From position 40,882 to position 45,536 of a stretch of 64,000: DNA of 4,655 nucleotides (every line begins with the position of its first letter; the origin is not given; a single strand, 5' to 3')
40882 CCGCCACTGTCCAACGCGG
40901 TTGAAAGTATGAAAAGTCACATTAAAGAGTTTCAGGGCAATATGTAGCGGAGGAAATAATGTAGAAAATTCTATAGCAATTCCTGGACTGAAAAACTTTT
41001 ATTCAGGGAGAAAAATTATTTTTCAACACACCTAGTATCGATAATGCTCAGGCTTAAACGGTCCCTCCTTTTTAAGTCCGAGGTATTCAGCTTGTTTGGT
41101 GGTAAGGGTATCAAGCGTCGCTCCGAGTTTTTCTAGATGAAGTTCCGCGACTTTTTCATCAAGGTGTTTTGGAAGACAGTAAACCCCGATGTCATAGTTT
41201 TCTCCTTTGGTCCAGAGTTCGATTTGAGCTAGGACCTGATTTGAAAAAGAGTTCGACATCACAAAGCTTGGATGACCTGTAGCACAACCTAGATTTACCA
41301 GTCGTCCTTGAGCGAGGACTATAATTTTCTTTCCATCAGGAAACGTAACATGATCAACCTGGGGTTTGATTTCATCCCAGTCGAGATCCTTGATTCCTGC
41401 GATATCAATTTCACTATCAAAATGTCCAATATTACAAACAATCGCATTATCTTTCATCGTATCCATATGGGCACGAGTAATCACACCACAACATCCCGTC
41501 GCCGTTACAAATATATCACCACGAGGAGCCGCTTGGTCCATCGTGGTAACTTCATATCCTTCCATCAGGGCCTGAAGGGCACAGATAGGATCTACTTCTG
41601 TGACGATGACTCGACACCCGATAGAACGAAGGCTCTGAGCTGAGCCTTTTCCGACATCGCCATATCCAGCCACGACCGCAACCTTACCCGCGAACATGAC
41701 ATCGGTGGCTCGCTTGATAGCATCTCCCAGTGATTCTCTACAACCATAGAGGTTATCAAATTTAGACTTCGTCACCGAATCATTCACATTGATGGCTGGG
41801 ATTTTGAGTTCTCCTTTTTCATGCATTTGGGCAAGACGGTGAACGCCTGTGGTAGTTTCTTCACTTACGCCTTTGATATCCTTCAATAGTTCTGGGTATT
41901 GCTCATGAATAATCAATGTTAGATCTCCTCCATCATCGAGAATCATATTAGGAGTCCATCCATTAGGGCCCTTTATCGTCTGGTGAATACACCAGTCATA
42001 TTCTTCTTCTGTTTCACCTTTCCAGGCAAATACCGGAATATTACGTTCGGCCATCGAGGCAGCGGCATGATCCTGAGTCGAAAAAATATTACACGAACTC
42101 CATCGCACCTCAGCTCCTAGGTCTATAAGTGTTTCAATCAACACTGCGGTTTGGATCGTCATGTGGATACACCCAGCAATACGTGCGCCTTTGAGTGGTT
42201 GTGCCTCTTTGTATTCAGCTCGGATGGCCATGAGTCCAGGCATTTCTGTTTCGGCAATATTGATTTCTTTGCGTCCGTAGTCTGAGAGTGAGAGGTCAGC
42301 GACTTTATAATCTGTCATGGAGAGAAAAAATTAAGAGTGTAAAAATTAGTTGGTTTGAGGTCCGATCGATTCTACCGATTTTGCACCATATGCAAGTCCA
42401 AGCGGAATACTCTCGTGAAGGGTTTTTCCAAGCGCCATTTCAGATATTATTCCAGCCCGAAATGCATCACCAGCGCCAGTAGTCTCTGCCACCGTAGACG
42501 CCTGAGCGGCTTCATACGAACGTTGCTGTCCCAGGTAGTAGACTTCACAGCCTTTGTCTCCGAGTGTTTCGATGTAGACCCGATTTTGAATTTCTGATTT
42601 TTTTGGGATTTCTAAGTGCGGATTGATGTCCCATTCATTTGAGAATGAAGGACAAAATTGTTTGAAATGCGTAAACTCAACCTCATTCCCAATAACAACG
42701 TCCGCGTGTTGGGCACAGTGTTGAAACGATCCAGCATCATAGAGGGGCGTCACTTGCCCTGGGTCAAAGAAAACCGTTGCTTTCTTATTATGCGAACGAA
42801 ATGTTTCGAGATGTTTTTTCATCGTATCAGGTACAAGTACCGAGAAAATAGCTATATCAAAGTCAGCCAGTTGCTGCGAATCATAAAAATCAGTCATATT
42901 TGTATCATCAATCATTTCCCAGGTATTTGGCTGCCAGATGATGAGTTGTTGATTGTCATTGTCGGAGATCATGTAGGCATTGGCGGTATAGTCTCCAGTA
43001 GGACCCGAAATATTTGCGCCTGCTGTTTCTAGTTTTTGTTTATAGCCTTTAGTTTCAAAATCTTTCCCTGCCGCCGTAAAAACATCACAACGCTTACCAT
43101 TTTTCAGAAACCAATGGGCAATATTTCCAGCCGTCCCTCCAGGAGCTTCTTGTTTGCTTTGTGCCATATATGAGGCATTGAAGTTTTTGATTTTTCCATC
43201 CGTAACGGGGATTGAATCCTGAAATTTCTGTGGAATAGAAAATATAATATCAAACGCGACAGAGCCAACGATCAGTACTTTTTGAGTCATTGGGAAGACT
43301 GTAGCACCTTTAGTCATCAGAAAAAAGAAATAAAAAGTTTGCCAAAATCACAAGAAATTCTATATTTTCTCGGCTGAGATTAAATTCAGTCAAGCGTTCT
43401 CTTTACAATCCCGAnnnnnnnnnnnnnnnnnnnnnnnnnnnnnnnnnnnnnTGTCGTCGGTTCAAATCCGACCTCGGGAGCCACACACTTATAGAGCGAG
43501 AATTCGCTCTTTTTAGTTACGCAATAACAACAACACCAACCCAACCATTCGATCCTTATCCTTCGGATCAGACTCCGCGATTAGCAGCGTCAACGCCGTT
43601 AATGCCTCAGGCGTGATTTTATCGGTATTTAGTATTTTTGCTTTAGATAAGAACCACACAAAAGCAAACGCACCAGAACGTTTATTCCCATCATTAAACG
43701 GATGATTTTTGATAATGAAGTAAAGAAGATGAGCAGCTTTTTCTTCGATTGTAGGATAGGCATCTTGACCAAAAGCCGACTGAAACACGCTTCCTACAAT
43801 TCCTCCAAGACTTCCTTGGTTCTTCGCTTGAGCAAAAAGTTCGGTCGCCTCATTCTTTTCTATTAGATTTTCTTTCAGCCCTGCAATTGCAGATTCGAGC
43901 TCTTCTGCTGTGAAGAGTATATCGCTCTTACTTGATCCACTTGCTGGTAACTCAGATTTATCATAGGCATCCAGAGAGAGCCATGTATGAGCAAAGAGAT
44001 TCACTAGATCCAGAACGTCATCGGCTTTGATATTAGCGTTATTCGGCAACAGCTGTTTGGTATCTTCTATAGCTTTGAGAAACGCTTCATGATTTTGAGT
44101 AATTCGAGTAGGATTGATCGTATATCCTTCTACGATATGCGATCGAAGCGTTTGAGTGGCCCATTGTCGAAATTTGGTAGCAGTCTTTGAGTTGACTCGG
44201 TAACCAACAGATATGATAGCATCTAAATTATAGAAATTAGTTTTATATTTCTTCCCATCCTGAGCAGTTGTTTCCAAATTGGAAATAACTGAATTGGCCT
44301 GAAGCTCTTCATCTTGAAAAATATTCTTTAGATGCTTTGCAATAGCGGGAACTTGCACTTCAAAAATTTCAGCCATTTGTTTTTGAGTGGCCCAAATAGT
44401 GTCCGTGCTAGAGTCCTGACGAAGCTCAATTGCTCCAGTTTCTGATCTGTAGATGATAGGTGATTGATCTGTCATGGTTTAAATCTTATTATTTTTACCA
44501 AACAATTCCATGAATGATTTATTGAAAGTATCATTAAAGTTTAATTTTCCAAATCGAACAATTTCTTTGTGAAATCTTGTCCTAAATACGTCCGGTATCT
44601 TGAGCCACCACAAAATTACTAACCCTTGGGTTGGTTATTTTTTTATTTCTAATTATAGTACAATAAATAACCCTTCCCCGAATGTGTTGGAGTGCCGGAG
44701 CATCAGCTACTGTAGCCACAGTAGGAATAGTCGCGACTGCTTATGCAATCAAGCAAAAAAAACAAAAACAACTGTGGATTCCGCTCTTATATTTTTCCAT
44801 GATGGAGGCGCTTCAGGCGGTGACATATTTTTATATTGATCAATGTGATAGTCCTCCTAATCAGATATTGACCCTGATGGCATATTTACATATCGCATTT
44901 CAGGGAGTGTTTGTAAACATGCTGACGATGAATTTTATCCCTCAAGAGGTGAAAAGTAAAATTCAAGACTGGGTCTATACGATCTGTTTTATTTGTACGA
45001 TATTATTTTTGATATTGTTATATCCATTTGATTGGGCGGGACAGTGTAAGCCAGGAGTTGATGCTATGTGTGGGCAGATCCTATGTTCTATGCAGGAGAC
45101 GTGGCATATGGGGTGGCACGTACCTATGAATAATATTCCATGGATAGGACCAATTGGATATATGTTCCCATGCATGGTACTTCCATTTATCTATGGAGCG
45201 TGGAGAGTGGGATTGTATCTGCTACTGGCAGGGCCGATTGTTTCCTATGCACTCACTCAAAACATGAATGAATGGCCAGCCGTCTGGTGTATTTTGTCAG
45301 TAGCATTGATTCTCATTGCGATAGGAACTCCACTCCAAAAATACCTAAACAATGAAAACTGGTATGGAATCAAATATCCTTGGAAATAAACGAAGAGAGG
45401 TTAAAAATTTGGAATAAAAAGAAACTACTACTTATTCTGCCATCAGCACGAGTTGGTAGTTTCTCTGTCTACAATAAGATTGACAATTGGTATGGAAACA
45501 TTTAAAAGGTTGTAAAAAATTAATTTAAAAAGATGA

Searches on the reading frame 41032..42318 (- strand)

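Call 77: search_protein_families(library=pfam, proteins=[window:41032-42318:-], max_evalue=0.0001)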
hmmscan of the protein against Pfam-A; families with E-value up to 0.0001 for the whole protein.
window:41032-42318:- (428 aa): 4 families
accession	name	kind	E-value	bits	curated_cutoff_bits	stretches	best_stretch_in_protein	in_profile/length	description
PF05221.23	AdoHcyase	-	8.5e-140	465.5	25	2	3-139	1-138/299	S-adenosyl-L-homocysteine hydrolase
PF00670.27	AdoHcyase_NAD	-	6.3e-80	267.4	27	1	189-348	1-162/162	S-adenosyl-L-homocysteine hydrolase, NAD binding domain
PF02826.25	2-Hacid_dh_C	-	2.6e-06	27.4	25.1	1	209-298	34-127/178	D-isomer specific 2-hydroxyacid dehydrogenase, NAD binding domain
PF07991.19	KARI_N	-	7.3e-05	22.8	20.6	0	211-271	4-65/165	Acetohydroxy acid isomeroreductase, NADPH-binding domain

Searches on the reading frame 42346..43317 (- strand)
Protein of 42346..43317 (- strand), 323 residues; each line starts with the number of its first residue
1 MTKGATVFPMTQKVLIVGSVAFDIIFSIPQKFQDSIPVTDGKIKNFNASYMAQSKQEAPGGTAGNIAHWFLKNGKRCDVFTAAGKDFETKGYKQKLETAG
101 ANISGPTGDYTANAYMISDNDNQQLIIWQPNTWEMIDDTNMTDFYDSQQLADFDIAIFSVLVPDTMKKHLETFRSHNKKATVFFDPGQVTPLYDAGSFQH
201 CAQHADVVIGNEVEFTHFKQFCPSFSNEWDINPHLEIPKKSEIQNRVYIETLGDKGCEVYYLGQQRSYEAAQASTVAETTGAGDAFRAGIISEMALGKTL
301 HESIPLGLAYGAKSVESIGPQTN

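Call 77: search_protein_families(library=pfam, proteins=[window:42346-43317:-], max_evalue=0.0001)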
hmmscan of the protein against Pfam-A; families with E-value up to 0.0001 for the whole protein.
window:42346-43317:- (323 aa): 1 family
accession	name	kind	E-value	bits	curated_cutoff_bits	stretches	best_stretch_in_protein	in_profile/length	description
PF00294.29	PfkB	-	2.5e-32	112.8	25.8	1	52-322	28-297/302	pfkB family carbohydrate kinase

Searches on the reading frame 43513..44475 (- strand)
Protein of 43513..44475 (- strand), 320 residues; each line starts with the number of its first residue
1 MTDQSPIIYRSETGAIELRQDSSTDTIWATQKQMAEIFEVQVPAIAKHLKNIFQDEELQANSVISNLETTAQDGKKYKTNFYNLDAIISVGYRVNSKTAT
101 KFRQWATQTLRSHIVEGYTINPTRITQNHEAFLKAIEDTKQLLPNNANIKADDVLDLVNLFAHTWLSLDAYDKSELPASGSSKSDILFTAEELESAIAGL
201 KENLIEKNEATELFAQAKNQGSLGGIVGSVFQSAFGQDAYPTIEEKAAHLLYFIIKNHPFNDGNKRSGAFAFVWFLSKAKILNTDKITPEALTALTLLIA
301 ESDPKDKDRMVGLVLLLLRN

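Call 6: search_protein_families(library=pfam, proteins=[window:43513-44475:-], max_evalue=1)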
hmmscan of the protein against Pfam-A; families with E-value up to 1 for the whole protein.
window:43513-44475:- (320 aa): 3 families
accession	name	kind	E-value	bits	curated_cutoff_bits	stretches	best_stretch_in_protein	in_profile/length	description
PF13310.11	Virulence_RhuM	-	4.2e-22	79.1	33.7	1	62-128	1-70/252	Virulence protein RhuM family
PF02661.23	Fic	-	1.1e-13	52.2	24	1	200-276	10-93/93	Fic/DOC family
PF02498.22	Bro-N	-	0.00039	21.4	25.6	1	23-110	8-94/96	BRO family, N-terminal domain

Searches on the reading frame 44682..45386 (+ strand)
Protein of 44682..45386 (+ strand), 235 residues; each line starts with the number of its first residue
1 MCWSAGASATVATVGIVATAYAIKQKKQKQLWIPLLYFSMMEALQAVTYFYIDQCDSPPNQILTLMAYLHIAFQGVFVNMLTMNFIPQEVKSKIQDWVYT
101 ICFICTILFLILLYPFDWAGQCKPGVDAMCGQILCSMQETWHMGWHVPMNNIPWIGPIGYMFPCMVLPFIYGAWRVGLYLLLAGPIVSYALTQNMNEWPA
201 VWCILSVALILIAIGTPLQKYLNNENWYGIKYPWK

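Call 6: search_protein_families(library=pfam, proteins=[window:44682-45386:+], max_evalue=1)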
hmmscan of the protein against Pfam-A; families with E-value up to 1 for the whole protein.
window:44682-45386:+ (235 aa): 3 families
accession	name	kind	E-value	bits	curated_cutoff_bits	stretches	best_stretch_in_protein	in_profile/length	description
PF19069.5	DUF5765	-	3.7e-35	120.5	25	1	31-120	2-91/91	Family of unknown function (DUF5765)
PF02656.20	DUF202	-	0.4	11.6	23.4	0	64-112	9-57/68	Domain of unknown function (DUF202)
PF06570.16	DUF1129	-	0.75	9.8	29.1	1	26-113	76-163/207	Protein of unknown function (DUF1129)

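Call 7: search_protein_families(library=ncbifam, proteins=[window:44682-45386:+], max_evalue=1)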
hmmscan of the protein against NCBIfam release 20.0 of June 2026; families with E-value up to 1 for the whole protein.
window:44682-45386:+ (235 aa): 0 families

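Call 51: find_homologous_proteins(query=window:44682-45386:+, max_evalue=0.00001)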
Query window:44682-45386:+ (235 aa): 424 proteins with E <= 0.00001 among 644 candidates; the best 120 are listed.
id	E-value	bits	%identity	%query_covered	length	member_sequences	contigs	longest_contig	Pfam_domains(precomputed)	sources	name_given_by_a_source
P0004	1.3e-159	548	100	100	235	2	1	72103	PF19069.7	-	-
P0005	3.1e-123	428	74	99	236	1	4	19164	PF19069.7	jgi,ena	-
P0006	8.5e-85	302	56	100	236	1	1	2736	PF19069.7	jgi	-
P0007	2.0e-81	291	53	100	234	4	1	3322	PF19069.7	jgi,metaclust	metaclust:\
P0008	1.4e-80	289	54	99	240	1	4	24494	PF19069.7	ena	-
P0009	1.5e-80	288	52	100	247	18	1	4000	PF19069.7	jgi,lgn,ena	-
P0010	1.6e-78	282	53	99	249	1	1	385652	PF19069.7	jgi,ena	jgi:hypothetical protein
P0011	3.1e-78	281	50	100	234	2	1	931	PF19069.7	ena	-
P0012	6.6e-78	280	53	97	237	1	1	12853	PF19069.7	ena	-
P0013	3.6e-77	277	52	97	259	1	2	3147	PF19069.7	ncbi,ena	-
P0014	4.6e-77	277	52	97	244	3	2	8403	PF19069.7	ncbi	-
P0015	6.1e-77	277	53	94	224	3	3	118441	PF19069.7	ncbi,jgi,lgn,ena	jgi:hypothetical protein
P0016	3.2e-76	274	50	97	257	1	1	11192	PF19069.7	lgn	-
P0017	5.1e-76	274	51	97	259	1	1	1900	PF19069.7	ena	-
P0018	6.0e-76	273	51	97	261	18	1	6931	PF19069.7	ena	-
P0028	9.9e-71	256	49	100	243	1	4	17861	PF19069.7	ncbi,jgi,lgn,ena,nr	ncbi:hypothetical protein COY07_05835 [Candidatus Peregrinibacteria bacterium CG_4_10_14_0_2_um_filt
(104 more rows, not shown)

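Call 53: find_encoding_contigs(protein=P0005, flank=10000, max_places=6)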
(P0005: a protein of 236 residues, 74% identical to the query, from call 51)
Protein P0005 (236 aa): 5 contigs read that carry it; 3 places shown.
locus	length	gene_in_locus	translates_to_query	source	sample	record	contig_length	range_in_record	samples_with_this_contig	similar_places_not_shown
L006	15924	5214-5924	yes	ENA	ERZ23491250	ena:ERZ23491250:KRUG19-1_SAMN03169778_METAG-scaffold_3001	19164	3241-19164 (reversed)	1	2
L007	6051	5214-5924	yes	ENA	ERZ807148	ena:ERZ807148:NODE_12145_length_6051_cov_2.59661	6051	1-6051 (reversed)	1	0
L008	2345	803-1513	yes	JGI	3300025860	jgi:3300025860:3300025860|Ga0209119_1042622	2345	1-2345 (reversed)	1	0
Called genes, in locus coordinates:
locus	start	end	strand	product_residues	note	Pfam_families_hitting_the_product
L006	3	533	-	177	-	?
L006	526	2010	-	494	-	-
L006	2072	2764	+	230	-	-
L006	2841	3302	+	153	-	-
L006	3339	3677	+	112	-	-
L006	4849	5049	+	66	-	PF00313:CSD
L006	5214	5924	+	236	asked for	PF19069:DUF5765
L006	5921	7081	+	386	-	PF22660:RS_preATP-grasp-like, PF02222:ATP-grasp, PF02786:CPSase_L_D2 (weak), PF07478:Dala_Dala_lig_C, PF21244:PurT_C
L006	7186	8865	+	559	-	-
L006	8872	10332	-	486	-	-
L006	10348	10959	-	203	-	PF00581:Rhodanese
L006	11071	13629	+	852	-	PF01336:tRNA_anti-codon, PF00152:tRNA-synt_2, PF09391:DUF2000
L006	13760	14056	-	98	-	PF01541:GIY-YIG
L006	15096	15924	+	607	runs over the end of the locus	PF04055:Radical_SAM, PF16199:Radical_SAM_C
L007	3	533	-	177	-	?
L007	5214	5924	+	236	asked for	PF19069:DUF5765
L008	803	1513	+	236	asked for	PF19069:DUF5765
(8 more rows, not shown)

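Call 73: find_encoding_contigs(protein=P0028, flank=8000, max_places=2)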
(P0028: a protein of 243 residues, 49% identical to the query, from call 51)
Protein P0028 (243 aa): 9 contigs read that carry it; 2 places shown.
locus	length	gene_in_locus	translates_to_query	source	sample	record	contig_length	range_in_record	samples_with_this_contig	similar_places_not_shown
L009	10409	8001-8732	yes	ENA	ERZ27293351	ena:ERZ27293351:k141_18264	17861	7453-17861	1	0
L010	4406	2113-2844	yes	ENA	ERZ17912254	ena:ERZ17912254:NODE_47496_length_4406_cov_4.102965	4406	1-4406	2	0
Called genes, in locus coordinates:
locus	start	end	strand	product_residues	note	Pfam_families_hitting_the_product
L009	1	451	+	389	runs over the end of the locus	PF02096:60KD_IMP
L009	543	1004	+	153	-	PF13083:KH_KhpA-B, PF01424:R3H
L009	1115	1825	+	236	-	PF09139:Tam41_Mmp37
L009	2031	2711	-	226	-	PF22935:RM44_endonuclase, PF14622:Ribonucleas_3_3, PF00636:Ribonuclease_3, PF00035:dsrm, PF22892:DSRM_MRPL44 (weak)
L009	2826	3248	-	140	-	PF01029:NusB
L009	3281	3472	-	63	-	-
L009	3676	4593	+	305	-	PF04956:TrbC (faint), PF18895:T4SS_pilin (weak)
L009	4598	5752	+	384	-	PF04956:TrbC (faint), PF18895:T4SS_pilin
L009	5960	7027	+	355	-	PF01264:Chorismate_synt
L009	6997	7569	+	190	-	PF13302:Acetyltransf_3, PF00583:Acetyltransf_1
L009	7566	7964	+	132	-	PF00383:dCMP_cyt_deam_1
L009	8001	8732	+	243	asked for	PF19069:DUF5765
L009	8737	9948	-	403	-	PF07690:MFS_1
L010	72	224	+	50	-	PF01264:Chorismate_synt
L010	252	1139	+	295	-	PF01264:Chorismate_synt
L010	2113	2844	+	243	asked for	PF19069:DUF5765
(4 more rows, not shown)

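Call 74: find_encoding_contigs(protein=P0008, flank=8000, max_places=2)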
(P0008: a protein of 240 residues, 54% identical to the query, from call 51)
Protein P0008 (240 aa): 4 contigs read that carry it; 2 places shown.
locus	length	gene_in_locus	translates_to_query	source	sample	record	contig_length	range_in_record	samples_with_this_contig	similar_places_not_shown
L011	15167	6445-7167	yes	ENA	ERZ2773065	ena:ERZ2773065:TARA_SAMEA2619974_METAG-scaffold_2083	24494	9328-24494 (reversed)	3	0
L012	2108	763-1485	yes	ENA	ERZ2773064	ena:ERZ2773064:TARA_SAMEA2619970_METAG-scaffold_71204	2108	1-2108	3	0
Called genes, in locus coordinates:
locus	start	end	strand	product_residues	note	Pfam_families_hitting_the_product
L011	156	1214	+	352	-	PF00226:DnaJ, PF01556:DnaJ_C, PF00684:DnaJ_CXXCXGXG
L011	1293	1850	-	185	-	PF13083:KH_KhpA-B, PF01424:R3H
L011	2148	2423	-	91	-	PF00216:Bac_DNA_binding, PF18291:HU-HIG, PF18175:HU-CCDC81_bac_2 (weak)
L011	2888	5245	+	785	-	PF01751:Toprim, PF01131:Topoisom_bac, PF13368:Toprim_C_rpt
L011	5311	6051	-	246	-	PF08238:Sel1 (faint)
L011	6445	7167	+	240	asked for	PF19069:DUF5765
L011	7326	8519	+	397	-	-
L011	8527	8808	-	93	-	-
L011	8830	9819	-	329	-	-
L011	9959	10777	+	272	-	PF01978:TrmB (weak)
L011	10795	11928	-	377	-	PF02153:PDH_N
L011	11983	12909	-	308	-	-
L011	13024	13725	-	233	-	-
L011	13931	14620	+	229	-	-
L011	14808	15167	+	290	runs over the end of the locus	PF01551:Peptidase_M23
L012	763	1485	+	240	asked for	PF19069:DUF5765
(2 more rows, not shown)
